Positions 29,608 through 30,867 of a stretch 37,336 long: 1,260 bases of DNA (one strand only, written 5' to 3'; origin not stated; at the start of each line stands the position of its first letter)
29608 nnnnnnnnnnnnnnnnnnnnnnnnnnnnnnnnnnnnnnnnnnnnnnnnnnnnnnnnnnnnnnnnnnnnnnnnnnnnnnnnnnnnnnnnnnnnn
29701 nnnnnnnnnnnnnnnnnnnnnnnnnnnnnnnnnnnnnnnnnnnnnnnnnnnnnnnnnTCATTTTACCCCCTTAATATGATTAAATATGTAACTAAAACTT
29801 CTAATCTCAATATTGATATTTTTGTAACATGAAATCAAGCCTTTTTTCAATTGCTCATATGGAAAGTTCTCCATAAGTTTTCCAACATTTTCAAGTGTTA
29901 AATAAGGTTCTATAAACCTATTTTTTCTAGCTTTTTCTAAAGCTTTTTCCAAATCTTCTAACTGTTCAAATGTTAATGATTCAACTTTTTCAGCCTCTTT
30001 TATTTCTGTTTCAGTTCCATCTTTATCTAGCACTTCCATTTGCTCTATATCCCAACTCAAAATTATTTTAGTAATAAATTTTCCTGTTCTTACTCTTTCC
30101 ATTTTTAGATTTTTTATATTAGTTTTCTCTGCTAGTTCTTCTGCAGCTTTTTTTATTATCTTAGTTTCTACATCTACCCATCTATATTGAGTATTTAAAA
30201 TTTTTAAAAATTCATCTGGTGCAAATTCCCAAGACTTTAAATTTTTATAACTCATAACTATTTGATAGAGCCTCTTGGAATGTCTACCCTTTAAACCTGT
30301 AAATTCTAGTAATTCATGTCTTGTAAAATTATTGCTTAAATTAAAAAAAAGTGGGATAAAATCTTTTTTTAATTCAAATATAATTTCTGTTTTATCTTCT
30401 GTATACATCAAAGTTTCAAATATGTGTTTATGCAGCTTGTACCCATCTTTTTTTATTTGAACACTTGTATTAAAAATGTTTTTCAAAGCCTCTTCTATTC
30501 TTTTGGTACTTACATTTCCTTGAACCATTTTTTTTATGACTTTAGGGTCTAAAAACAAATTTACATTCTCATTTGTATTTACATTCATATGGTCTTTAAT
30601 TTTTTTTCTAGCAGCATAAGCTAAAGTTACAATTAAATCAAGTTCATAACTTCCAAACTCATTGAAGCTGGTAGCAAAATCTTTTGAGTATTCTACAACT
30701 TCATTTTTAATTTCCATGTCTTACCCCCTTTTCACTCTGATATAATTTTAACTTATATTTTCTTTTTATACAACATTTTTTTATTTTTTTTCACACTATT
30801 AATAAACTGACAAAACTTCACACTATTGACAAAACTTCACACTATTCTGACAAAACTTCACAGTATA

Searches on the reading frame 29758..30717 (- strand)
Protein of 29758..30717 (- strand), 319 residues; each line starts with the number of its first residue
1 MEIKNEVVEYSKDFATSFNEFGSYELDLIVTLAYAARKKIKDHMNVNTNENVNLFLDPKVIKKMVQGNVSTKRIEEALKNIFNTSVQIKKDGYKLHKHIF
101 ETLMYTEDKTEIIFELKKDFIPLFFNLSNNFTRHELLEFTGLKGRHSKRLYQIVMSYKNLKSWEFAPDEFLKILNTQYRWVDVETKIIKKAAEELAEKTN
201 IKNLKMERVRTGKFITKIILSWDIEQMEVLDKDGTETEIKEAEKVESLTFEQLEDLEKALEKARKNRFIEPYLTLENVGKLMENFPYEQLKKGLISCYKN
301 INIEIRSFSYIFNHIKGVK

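Call 7: search_protein_families(library=pfam, proteins=[window:29758-30717:-], max_evalue=0.01)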
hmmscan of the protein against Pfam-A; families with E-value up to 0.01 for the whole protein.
window:29758-30717:- (319 aa): 2 families
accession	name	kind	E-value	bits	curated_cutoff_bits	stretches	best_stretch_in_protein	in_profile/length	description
PF01051.27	Rep3_N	-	5.2e-16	59.7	22.4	1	8-154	2-140/141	Initiator Replication protein, WH1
PF21205.3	Rep3_C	-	4.4e-07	30.5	21.1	1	169-222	4-59/59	Initiator Rep protein, WH2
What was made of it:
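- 29758..30717 (-): rep: 319-aa Rep_3-family initiator. WH1+WH2 occupy residues ~1-225, followed by a variable C-terminal tail. Pfam Rep3_N 5.2e-16 and Rep3_C 4.4e-07, both above the curated cut-offs (call 7).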

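Call 8: search_protein_families(library=phrogs, proteins=[window:29758-30717:-], max_evalue=0.001)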
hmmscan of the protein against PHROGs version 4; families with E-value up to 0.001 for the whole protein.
window:29758-30717:- (319 aa): 2 families
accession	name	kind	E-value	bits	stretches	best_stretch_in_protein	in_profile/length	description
phrog_2172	-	unknown function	1.4e-15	58.6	1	14-272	19-296/382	-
phrog_4402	-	DNA, RNA and nucleotide metabolism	7.8e-15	55.7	1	61-246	76-270/592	replication initiation protein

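Call 11: search_dna_similar(query=window:29758-30717:-, collection=phages, mode=protein, max_rows=25)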
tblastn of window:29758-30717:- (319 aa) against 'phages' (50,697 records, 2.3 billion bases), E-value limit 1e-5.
No match.

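Call 12: search_dna_similar(query=window:29758-30717:-, collection=plasmids, mode=protein, max_rows=25)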
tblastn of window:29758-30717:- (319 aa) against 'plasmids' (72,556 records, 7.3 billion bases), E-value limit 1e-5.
Records with a match: 102; places in all: 106; records where one place covers at least 80% of the query: 7.
Best place of each record, by identity: <60% 102.
By first word of the organism name: Bifidobacterium 30; Acinetobacter 27; Campylobacter 12; Fusobacterium 7; Leptotrichia 4; Lactobacillus 3; Cetobacterium 2; Fusobacteria 2; Psychrobacter 2; Veillonella 1; and 12 more.
By predicted mobility (MOB-suite, as given by PLSDB): non-mobilizable 56; mobilizable 45; conjugative 1.
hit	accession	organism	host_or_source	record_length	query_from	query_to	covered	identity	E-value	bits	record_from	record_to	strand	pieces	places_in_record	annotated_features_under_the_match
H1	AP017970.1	Fusobacterium varium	Homo sapiens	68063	2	315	98%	28.7%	2e-24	111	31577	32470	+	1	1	plasmid replication initiation protein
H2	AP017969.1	Fusobacterium varium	Homo sapiens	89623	4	315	98%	27.4%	9e-17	88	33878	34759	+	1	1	plasmid replication initiation protein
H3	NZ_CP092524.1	Cetobacterium somerae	Danio rerio,tissue sample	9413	8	316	97%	26.9%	2e-15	84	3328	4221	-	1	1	replication initiation protein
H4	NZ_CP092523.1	Cetobacterium somerae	Danio rerio,tissue sample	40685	7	317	97%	26.2%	2e-23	108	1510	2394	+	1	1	replication initiation protein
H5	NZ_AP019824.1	Leptotrichia hofstadii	-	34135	1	317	99%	23.1%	2e-6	57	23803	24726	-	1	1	replication initiation protein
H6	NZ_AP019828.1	Leptotrichia shahii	-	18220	3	273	85%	24.2%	2e-9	66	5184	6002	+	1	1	replication initiation protein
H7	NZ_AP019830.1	Leptotrichia wadei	-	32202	3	273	85%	24.2%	3e-9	66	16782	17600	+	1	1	replication initiation protein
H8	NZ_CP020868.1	Campylobacter cuniculorum DSM 23162 = LMG 24588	cell culture,Rabbit, caecal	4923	5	241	74%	27.2%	2e-8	63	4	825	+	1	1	replication initiation protein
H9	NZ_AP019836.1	Leptotrichia wadei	-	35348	3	202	63%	28.9%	5e-11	71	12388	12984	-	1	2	replication initiation protein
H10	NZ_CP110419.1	Veillonella rogosae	Homo sapiens,cell culture,subgingival ...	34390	7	249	76%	23.7%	3e-9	66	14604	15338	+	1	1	replication initiation protein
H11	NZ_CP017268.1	Vagococcus teuberi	milk,milk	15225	5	223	69%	26.3%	2e-9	66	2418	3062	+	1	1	replication initiation protein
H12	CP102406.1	Fusobacteria bacterium ZRK30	pure culture,cold seep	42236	124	311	59%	29.9%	1e-13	79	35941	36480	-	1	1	replication initiation protein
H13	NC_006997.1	Bifidobacterium longum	-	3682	3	241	75%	22.8%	2e-7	60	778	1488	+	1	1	none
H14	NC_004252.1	Bifidobacterium longum DJO10A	-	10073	3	241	75%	22.8%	2e-7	60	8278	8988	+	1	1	replication initiation protein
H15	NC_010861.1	Bifidobacterium longum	-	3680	3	241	75%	22.8%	2e-7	59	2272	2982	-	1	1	replication initiation protein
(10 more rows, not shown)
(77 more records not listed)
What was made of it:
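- Closest known: Fusobacteriota plasmid replicons, for example Fusobacterium varium pFV113-g1-2. Same: This is the closest annotated Rep (28.7% identity over 98% of the protein, call 12).
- Its closest annotated homologues are plasmid Reps (call 12).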

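Call 13: find_related_loci(query=window:29758-30717:-, collection=viral_contigs, flank=5000)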
Query window:29758-30717:- (319 aa) in viral_contigs; peptide patterns used: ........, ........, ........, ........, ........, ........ (x = any residue, [..] = any of these).
8 stretches matched a pattern; 3 encode a relative of the query (tblastn E <= 1e-3); 3 distinct loci.
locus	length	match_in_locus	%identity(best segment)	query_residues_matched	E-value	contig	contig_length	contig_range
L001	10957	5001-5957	100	1-319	0e+0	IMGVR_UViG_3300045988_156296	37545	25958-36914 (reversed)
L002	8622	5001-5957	100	1-319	0e+0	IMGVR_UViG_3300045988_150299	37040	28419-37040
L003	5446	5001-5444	100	1-148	3e-95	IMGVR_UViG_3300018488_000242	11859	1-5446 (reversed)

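Call 14: find_related_loci(query=window:29758-30717:-, collection=genome_contigs, flank=5000)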
Query window:29758-30717:- (319 aa) in genome_contigs; peptide patterns used: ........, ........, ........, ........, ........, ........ (x = any residue, [..] = any of these).
55 stretches matched a pattern, but none encodes a relative of the query by tblastn (E <= 1e-3).
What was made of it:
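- Tried and rejected: The first genome_contigs scan with Rep alone found nothing (call 14).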

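Call 15: find_homologous_proteins(query=window:29758-30717:-, max_evalue=0.00001)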
Query window:29758-30717:- (319 aa): 19 proteins with E <= 0.00001 among 3202 candidates.
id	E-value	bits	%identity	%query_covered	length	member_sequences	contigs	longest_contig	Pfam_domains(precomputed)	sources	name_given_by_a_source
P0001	3.1e-201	685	100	100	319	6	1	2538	PF01051.28,PF21205.4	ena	-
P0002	1.6e-169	581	85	100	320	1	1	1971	PF01051.28,PF21205.4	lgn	-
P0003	2.5e-163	561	80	100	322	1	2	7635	PF01051.28,PF21205.4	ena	-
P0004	3.2e-159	547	80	100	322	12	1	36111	PF01051.28,PF21205.4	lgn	-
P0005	2.4e-151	521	76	100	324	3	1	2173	PF01051.28,PF21205.4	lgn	-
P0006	5.9e-136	471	69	100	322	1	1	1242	PF01051.28,PF21205.4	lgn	-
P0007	7.2e-130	451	65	100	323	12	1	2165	PF01051.28,PF21205.4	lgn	-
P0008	5.1e-106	373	64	87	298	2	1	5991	PF01051.28,PF21205.4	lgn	-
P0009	1.2e-104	368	73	72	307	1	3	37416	PF01051.28,PF21205.4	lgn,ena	-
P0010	6.3e-104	366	67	81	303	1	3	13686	PF01051.28,PF21205.4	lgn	-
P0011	2.2e-75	272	54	71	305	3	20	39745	PF01051.28,PF21205.4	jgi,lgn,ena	jgi:plasmid replication initiation protein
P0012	9.9e-74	267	51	74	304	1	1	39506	PF01051.28,PF21205.4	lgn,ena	-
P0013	3.2e-70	255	54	70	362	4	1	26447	PF01051.28,PF21205.4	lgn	-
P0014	9.9e-69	250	49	71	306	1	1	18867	PF01051.28,PF21205.4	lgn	-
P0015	5.0e-68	248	52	69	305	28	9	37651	PF01051.28,PF21205.4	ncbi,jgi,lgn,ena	-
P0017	2.1e-57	213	47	76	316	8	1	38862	PF01051.28,PF21205.4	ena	-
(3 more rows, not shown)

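Call 16: find_encoding_contigs(protein=P0004, flank=4000, max_places=2)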
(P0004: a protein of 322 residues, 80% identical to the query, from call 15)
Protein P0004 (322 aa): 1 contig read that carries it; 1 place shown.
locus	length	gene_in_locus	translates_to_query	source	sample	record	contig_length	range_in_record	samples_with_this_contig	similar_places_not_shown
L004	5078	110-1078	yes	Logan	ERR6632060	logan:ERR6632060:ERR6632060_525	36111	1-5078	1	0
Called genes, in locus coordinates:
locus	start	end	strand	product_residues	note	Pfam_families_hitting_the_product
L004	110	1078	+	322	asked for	PF01051:Rep3_N, PF21205:Rep3_C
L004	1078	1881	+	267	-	PF01656:CbiA, PF02374:ArsA_ATPase, PF09140:MipZ (faint), PF13614:AAA_31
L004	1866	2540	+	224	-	-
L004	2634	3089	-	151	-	PF05105:Phage_holin_4_1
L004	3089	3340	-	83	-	-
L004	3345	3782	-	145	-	PF00959:Phage_lysozyme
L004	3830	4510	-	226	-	-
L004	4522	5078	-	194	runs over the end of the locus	-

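Call 17: find_encoding_contigs(protein=P0009, flank=4000, max_places=2)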
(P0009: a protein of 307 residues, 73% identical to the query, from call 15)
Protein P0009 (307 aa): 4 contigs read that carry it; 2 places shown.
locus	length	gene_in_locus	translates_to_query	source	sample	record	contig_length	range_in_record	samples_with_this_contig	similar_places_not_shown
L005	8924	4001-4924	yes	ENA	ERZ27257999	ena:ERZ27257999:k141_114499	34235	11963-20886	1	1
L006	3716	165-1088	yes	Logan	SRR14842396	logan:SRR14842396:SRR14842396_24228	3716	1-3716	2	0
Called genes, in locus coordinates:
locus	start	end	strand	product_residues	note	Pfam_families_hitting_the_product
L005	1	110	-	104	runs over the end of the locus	PF01381:HTH_3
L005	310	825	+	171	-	PF04002:RadC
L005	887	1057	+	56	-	-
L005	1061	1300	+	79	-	-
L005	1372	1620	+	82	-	-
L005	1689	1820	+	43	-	-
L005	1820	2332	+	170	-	PF05565:Sipho_Gp157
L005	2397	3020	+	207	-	PF06378:SSAP_Sak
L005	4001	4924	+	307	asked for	PF01051:Rep3_N, PF21205:Rep3_C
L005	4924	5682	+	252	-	PF00142:Fer4_NifH (faint), PF01656:CbiA, PF02374:ArsA_ATPase (faint), PF09140:MipZ (weak), PF13614:AAA_31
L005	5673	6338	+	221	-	-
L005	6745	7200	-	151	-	PF05105:Phage_holin_4_1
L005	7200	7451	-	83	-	-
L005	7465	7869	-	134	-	-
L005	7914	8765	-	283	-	-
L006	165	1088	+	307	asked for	PF01051:Rep3_N, PF21205:Rep3_C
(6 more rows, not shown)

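Call 18: find_encoding_contigs(protein=P0011, flank=4000, max_places=2)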
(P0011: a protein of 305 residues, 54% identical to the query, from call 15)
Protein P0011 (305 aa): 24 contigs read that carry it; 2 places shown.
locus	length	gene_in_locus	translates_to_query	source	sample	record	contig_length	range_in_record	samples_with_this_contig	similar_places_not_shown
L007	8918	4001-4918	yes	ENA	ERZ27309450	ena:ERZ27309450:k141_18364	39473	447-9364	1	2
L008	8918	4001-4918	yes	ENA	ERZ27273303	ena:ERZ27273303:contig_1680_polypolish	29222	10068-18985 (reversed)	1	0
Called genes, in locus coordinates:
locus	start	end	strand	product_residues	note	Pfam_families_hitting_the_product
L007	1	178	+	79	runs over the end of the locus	-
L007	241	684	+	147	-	-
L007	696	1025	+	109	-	-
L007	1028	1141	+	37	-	-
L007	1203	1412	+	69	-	-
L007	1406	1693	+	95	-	-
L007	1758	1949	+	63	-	-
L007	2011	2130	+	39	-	-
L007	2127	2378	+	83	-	-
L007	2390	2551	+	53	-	-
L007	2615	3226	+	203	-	PF06378:SSAP_Sak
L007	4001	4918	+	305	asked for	PF01051:Rep3_N, PF21205:Rep3_C (weak)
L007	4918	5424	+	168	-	-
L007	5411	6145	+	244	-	PF01656:CbiA, PF06564:CBP_BcsQ, PF09140:MipZ (weak), PF13614:AAA_31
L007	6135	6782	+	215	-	-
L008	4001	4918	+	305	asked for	PF01051:Rep3_N, PF21205:Rep3_C (weak)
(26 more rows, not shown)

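Call 19: find_encoding_contigs(protein=P0015, flank=4000, max_places=2)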
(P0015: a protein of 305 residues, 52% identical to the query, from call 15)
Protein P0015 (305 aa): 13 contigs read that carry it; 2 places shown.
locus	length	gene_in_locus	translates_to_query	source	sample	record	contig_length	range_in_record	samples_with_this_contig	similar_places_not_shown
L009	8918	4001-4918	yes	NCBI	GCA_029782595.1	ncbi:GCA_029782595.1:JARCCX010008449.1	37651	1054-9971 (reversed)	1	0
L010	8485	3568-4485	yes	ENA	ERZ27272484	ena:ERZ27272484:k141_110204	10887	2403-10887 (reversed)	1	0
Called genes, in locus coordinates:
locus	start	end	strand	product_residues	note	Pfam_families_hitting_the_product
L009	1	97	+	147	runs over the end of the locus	PF00226:DnaJ (faint)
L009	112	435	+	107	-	-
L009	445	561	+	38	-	-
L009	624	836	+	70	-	-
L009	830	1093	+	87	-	-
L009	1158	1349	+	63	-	-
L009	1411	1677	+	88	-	-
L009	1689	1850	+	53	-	-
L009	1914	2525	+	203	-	PF06378:SSAP_Sak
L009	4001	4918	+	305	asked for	PF01051:Rep3_N, PF21205:Rep3_C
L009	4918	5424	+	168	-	-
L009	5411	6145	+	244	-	PF01656:CbiA, PF06564:CBP_BcsQ, PF09140:MipZ (weak), PF13614:AAA_31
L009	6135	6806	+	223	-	-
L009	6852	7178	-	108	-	-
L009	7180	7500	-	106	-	-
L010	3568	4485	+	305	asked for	PF01051:Rep3_N, PF21205:Rep3_C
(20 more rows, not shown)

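Call 22: find_encoding_contigs(protein=P0003, flank=4000, max_places=2)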
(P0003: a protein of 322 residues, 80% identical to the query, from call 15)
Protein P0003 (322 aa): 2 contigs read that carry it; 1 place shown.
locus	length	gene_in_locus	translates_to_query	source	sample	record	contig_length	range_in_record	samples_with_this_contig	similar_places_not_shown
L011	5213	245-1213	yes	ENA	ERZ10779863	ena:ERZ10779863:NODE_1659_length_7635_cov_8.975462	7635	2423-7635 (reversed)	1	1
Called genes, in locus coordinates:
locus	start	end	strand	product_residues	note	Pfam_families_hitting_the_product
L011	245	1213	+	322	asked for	PF01051:Rep3_N, PF21205:Rep3_C (weak)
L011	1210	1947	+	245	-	PF00142:Fer4_NifH (faint), PF01656:CbiA, PF06564:CBP_BcsQ (weak), PF09140:MipZ (weak), PF13614:AAA_31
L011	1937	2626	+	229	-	-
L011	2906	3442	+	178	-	-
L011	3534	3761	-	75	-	-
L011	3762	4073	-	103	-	-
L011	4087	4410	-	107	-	PF07410:Phage_Gp111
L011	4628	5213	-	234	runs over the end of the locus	PF00239:Resolvase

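Call 23: find_encoding_contigs(protein=P0012, flank=4000, max_places=1)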
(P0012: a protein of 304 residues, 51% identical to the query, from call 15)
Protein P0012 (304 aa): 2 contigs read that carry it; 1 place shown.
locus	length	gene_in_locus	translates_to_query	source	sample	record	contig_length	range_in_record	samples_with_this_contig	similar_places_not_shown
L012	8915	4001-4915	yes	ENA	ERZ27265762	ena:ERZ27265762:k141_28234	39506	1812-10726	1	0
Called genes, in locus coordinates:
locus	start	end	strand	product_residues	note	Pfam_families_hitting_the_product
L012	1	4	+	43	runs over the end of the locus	-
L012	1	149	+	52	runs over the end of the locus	-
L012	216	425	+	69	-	-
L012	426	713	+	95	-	-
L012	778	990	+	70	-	-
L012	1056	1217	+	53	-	-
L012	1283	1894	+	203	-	PF06378:SSAP_Sak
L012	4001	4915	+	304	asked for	PF01051:Rep3_N, PF21205:Rep3_C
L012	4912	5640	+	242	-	PF01656:CbiA, PF02374:ArsA_ATPase (weak), PF09140:MipZ, PF13614:AAA_31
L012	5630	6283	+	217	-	-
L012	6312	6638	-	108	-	-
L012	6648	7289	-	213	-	-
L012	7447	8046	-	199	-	-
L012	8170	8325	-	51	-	-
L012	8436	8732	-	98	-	-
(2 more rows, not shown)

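Call 24: find_encoding_contigs(protein=P0017, flank=4000, max_places=1)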
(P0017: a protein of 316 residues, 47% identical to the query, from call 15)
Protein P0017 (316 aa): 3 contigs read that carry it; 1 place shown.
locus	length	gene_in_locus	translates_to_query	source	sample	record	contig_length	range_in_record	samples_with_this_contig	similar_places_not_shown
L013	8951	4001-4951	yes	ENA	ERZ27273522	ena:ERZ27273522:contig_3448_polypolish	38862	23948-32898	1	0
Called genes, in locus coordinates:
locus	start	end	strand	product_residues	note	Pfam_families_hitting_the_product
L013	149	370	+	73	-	-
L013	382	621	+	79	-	-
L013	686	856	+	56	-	-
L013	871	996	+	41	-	-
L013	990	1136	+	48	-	-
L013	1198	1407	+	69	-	-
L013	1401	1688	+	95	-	-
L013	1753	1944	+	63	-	-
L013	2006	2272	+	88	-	-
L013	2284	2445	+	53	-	-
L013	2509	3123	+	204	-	PF06378:SSAP_Sak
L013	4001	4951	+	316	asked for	PF01051:Rep3_N, PF21205:Rep3_C (weak)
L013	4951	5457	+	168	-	-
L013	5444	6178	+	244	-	PF01656:CbiA, PF06564:CBP_BcsQ, PF09140:MipZ (weak), PF13614:AAA_31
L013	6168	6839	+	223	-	-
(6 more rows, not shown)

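Call 25: find_encoding_contigs(protein=P0010, flank=4000, max_places=2)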
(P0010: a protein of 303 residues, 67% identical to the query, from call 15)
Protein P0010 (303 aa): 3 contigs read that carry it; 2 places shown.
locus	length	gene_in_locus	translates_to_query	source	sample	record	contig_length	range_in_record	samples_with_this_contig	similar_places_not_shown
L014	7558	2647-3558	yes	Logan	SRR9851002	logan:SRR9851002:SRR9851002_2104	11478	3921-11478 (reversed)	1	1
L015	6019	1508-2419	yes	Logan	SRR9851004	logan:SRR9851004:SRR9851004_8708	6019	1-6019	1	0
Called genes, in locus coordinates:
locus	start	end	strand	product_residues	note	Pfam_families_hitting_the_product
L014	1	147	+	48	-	?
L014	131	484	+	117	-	-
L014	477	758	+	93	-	-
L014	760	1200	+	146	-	PF22769:DCD (weak), PF00692:dUTPase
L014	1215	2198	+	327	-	-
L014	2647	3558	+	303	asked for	PF01051:Rep3_N, PF21205:Rep3_C (weak)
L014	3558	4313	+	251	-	PF00142:Fer4_NifH (faint), PF01656:CbiA, PF02374:ArsA_ATPase (weak), PF06564:CBP_BcsQ (weak), PF09140:MipZ (weak), PF13614:AAA_31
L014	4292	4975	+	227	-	-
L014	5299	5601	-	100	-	-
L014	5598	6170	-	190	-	PF00239:Resolvase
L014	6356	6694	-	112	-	-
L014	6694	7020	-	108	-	-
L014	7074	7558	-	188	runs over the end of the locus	-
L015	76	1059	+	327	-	-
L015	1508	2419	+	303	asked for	PF01051:Rep3_N, PF21205:Rep3_C (weak)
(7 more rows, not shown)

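Call 42: find_related_loci(query=A1, collection=genome_contigs, flank=3000)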
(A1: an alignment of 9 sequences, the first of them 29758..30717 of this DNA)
Query A1 (319 aa) in genome_contigs; peptide patterns used: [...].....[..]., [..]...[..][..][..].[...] (x = any residue, [..] = any of these).
81 stretches matched a pattern; 1 encode a relative of the query (tblastn E <= 1e-3); 1 distinct loci.
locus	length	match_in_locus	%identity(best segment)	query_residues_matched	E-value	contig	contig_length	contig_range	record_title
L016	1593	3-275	46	142-230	9e-22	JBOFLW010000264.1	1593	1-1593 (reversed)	MAG: Cetobacterium sp. isolate WFFMC_MAG_330 k139_4398_flag=0_multi=66.8453_len=1593, whole genome shotgun sequence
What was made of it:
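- Tried and rejected: The profile scan gave only a partial Cetobacterium MAG hit (call 42).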

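Call 43: find_related_loci(query=A1, collection=viral_contigs, flank=3000)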
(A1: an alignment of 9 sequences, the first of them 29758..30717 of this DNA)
Query A1 (319 aa) in viral_contigs; peptide patterns used: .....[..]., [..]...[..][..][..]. (x = any residue, [..] = any of these).
92 stretches matched a pattern; 4 encode a relative of the query (tblastn E <= 1e-3); 4 distinct loci.
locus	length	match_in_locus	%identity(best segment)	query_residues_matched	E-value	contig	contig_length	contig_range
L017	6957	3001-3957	100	1-319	0e+0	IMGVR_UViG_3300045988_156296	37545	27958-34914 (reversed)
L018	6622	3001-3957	100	1-319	0e+0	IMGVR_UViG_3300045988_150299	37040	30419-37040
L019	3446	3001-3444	100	1-148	2e-95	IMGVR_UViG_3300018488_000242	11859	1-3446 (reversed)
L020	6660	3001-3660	53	5-223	7e-74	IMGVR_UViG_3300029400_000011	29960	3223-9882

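Call 48: search_solved_structures(query=window:29758-30717:-, max_evalue=1)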
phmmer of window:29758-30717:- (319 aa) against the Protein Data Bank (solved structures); distinct sequences matched with E-value up to 1: 3.
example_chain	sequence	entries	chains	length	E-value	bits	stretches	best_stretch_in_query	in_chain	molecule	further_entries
1rep_C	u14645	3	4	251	0.89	12.2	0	119-161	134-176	PROTEIN (REPLICATION INITIATION PROTEIN) | Replication initiation protein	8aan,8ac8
2z9o_A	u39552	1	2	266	0.99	12.1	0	119-161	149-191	Replication initiation protein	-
36ow_C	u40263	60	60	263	0.99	12.1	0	119-161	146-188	Replication initiation protein | RepB family plasmid replication initiator protein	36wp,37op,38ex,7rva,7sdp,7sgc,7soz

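Call 62: get_annotated_region(hit=H1, flank=2500)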
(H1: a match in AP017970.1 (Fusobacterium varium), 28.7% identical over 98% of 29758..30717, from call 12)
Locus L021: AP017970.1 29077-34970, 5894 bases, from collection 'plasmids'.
description: Fusobacterium varium Fv113-g1 plasmid pFV113-g1-2 DNA, complete genome
organism: Fusobacterium varium (NCBI taxid 856)
taxonomy: Bacteria; Fusobacteriota; Fusobacteriia; Fusobacteriales; Fusobacteriaceae; Fusobacterium; Fusobacterium varium
host: -; source: Homo sapiens; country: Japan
typing (MOB-suite, as given by PLSDB): mobilizable; relaxase MOBQ
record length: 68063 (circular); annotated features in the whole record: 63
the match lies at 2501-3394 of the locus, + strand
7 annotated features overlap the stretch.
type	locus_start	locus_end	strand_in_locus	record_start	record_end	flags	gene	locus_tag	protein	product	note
CDS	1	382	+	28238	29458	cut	-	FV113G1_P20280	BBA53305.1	hypothetical protein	-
CDS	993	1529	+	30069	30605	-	-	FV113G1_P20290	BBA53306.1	hypothetical protein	-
CDS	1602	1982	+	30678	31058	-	-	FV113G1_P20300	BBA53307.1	hypothetical protein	-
CDS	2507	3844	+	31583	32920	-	-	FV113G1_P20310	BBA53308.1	plasmid replication initiation protein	-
CDS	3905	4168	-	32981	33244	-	-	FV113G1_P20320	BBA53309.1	hypothetical protein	-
CDS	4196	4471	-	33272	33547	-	-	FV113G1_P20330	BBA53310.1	putative DNA-binding protein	-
CDS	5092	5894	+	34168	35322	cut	-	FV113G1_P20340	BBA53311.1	hypothetical protein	-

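Call 72: predict_structure(alignment_id=A2)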
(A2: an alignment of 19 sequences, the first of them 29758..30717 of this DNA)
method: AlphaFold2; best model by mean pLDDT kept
length: 319 residues; sequences in the alignment: 19
mean_pLDDT: 75.9   pTM: 0.59
mean pLDDT of the five models: 75.9, 75.2, 75.0, 74.4, 72.3
residues with pLDDT >= 90: 27; 70-90: 219; 50-70: 39; < 50: 34
segments of 3 or more residues with pLDDT < 50: 1-13, 227-246
pLDDT, mean of each block of 10 residues (from residue 1): 30 53 82 83 68 83 73 83 65 62 81 82 72 84 86 82 86 84 90 91 92 88 66 30 46 83 86 85 87 86 80 82
secondary structure, 60 per line:
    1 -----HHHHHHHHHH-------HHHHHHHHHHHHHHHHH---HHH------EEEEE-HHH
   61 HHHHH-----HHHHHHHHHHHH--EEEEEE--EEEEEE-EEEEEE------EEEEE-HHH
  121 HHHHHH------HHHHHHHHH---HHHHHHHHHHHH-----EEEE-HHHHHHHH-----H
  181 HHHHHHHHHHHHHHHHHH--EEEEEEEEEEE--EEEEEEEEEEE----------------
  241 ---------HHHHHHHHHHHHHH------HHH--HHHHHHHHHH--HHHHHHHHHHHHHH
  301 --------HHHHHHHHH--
elements in order: H6-15 H23-39 E52-56 H58-65 H71-82 E85-90 E93-98 E100-105 E112-116 H118-126 H133-141 H145-156 E162-165 H167-174 H180-198 E201-211 E214-224 H250-263 H275-284 H287-300 H309-317
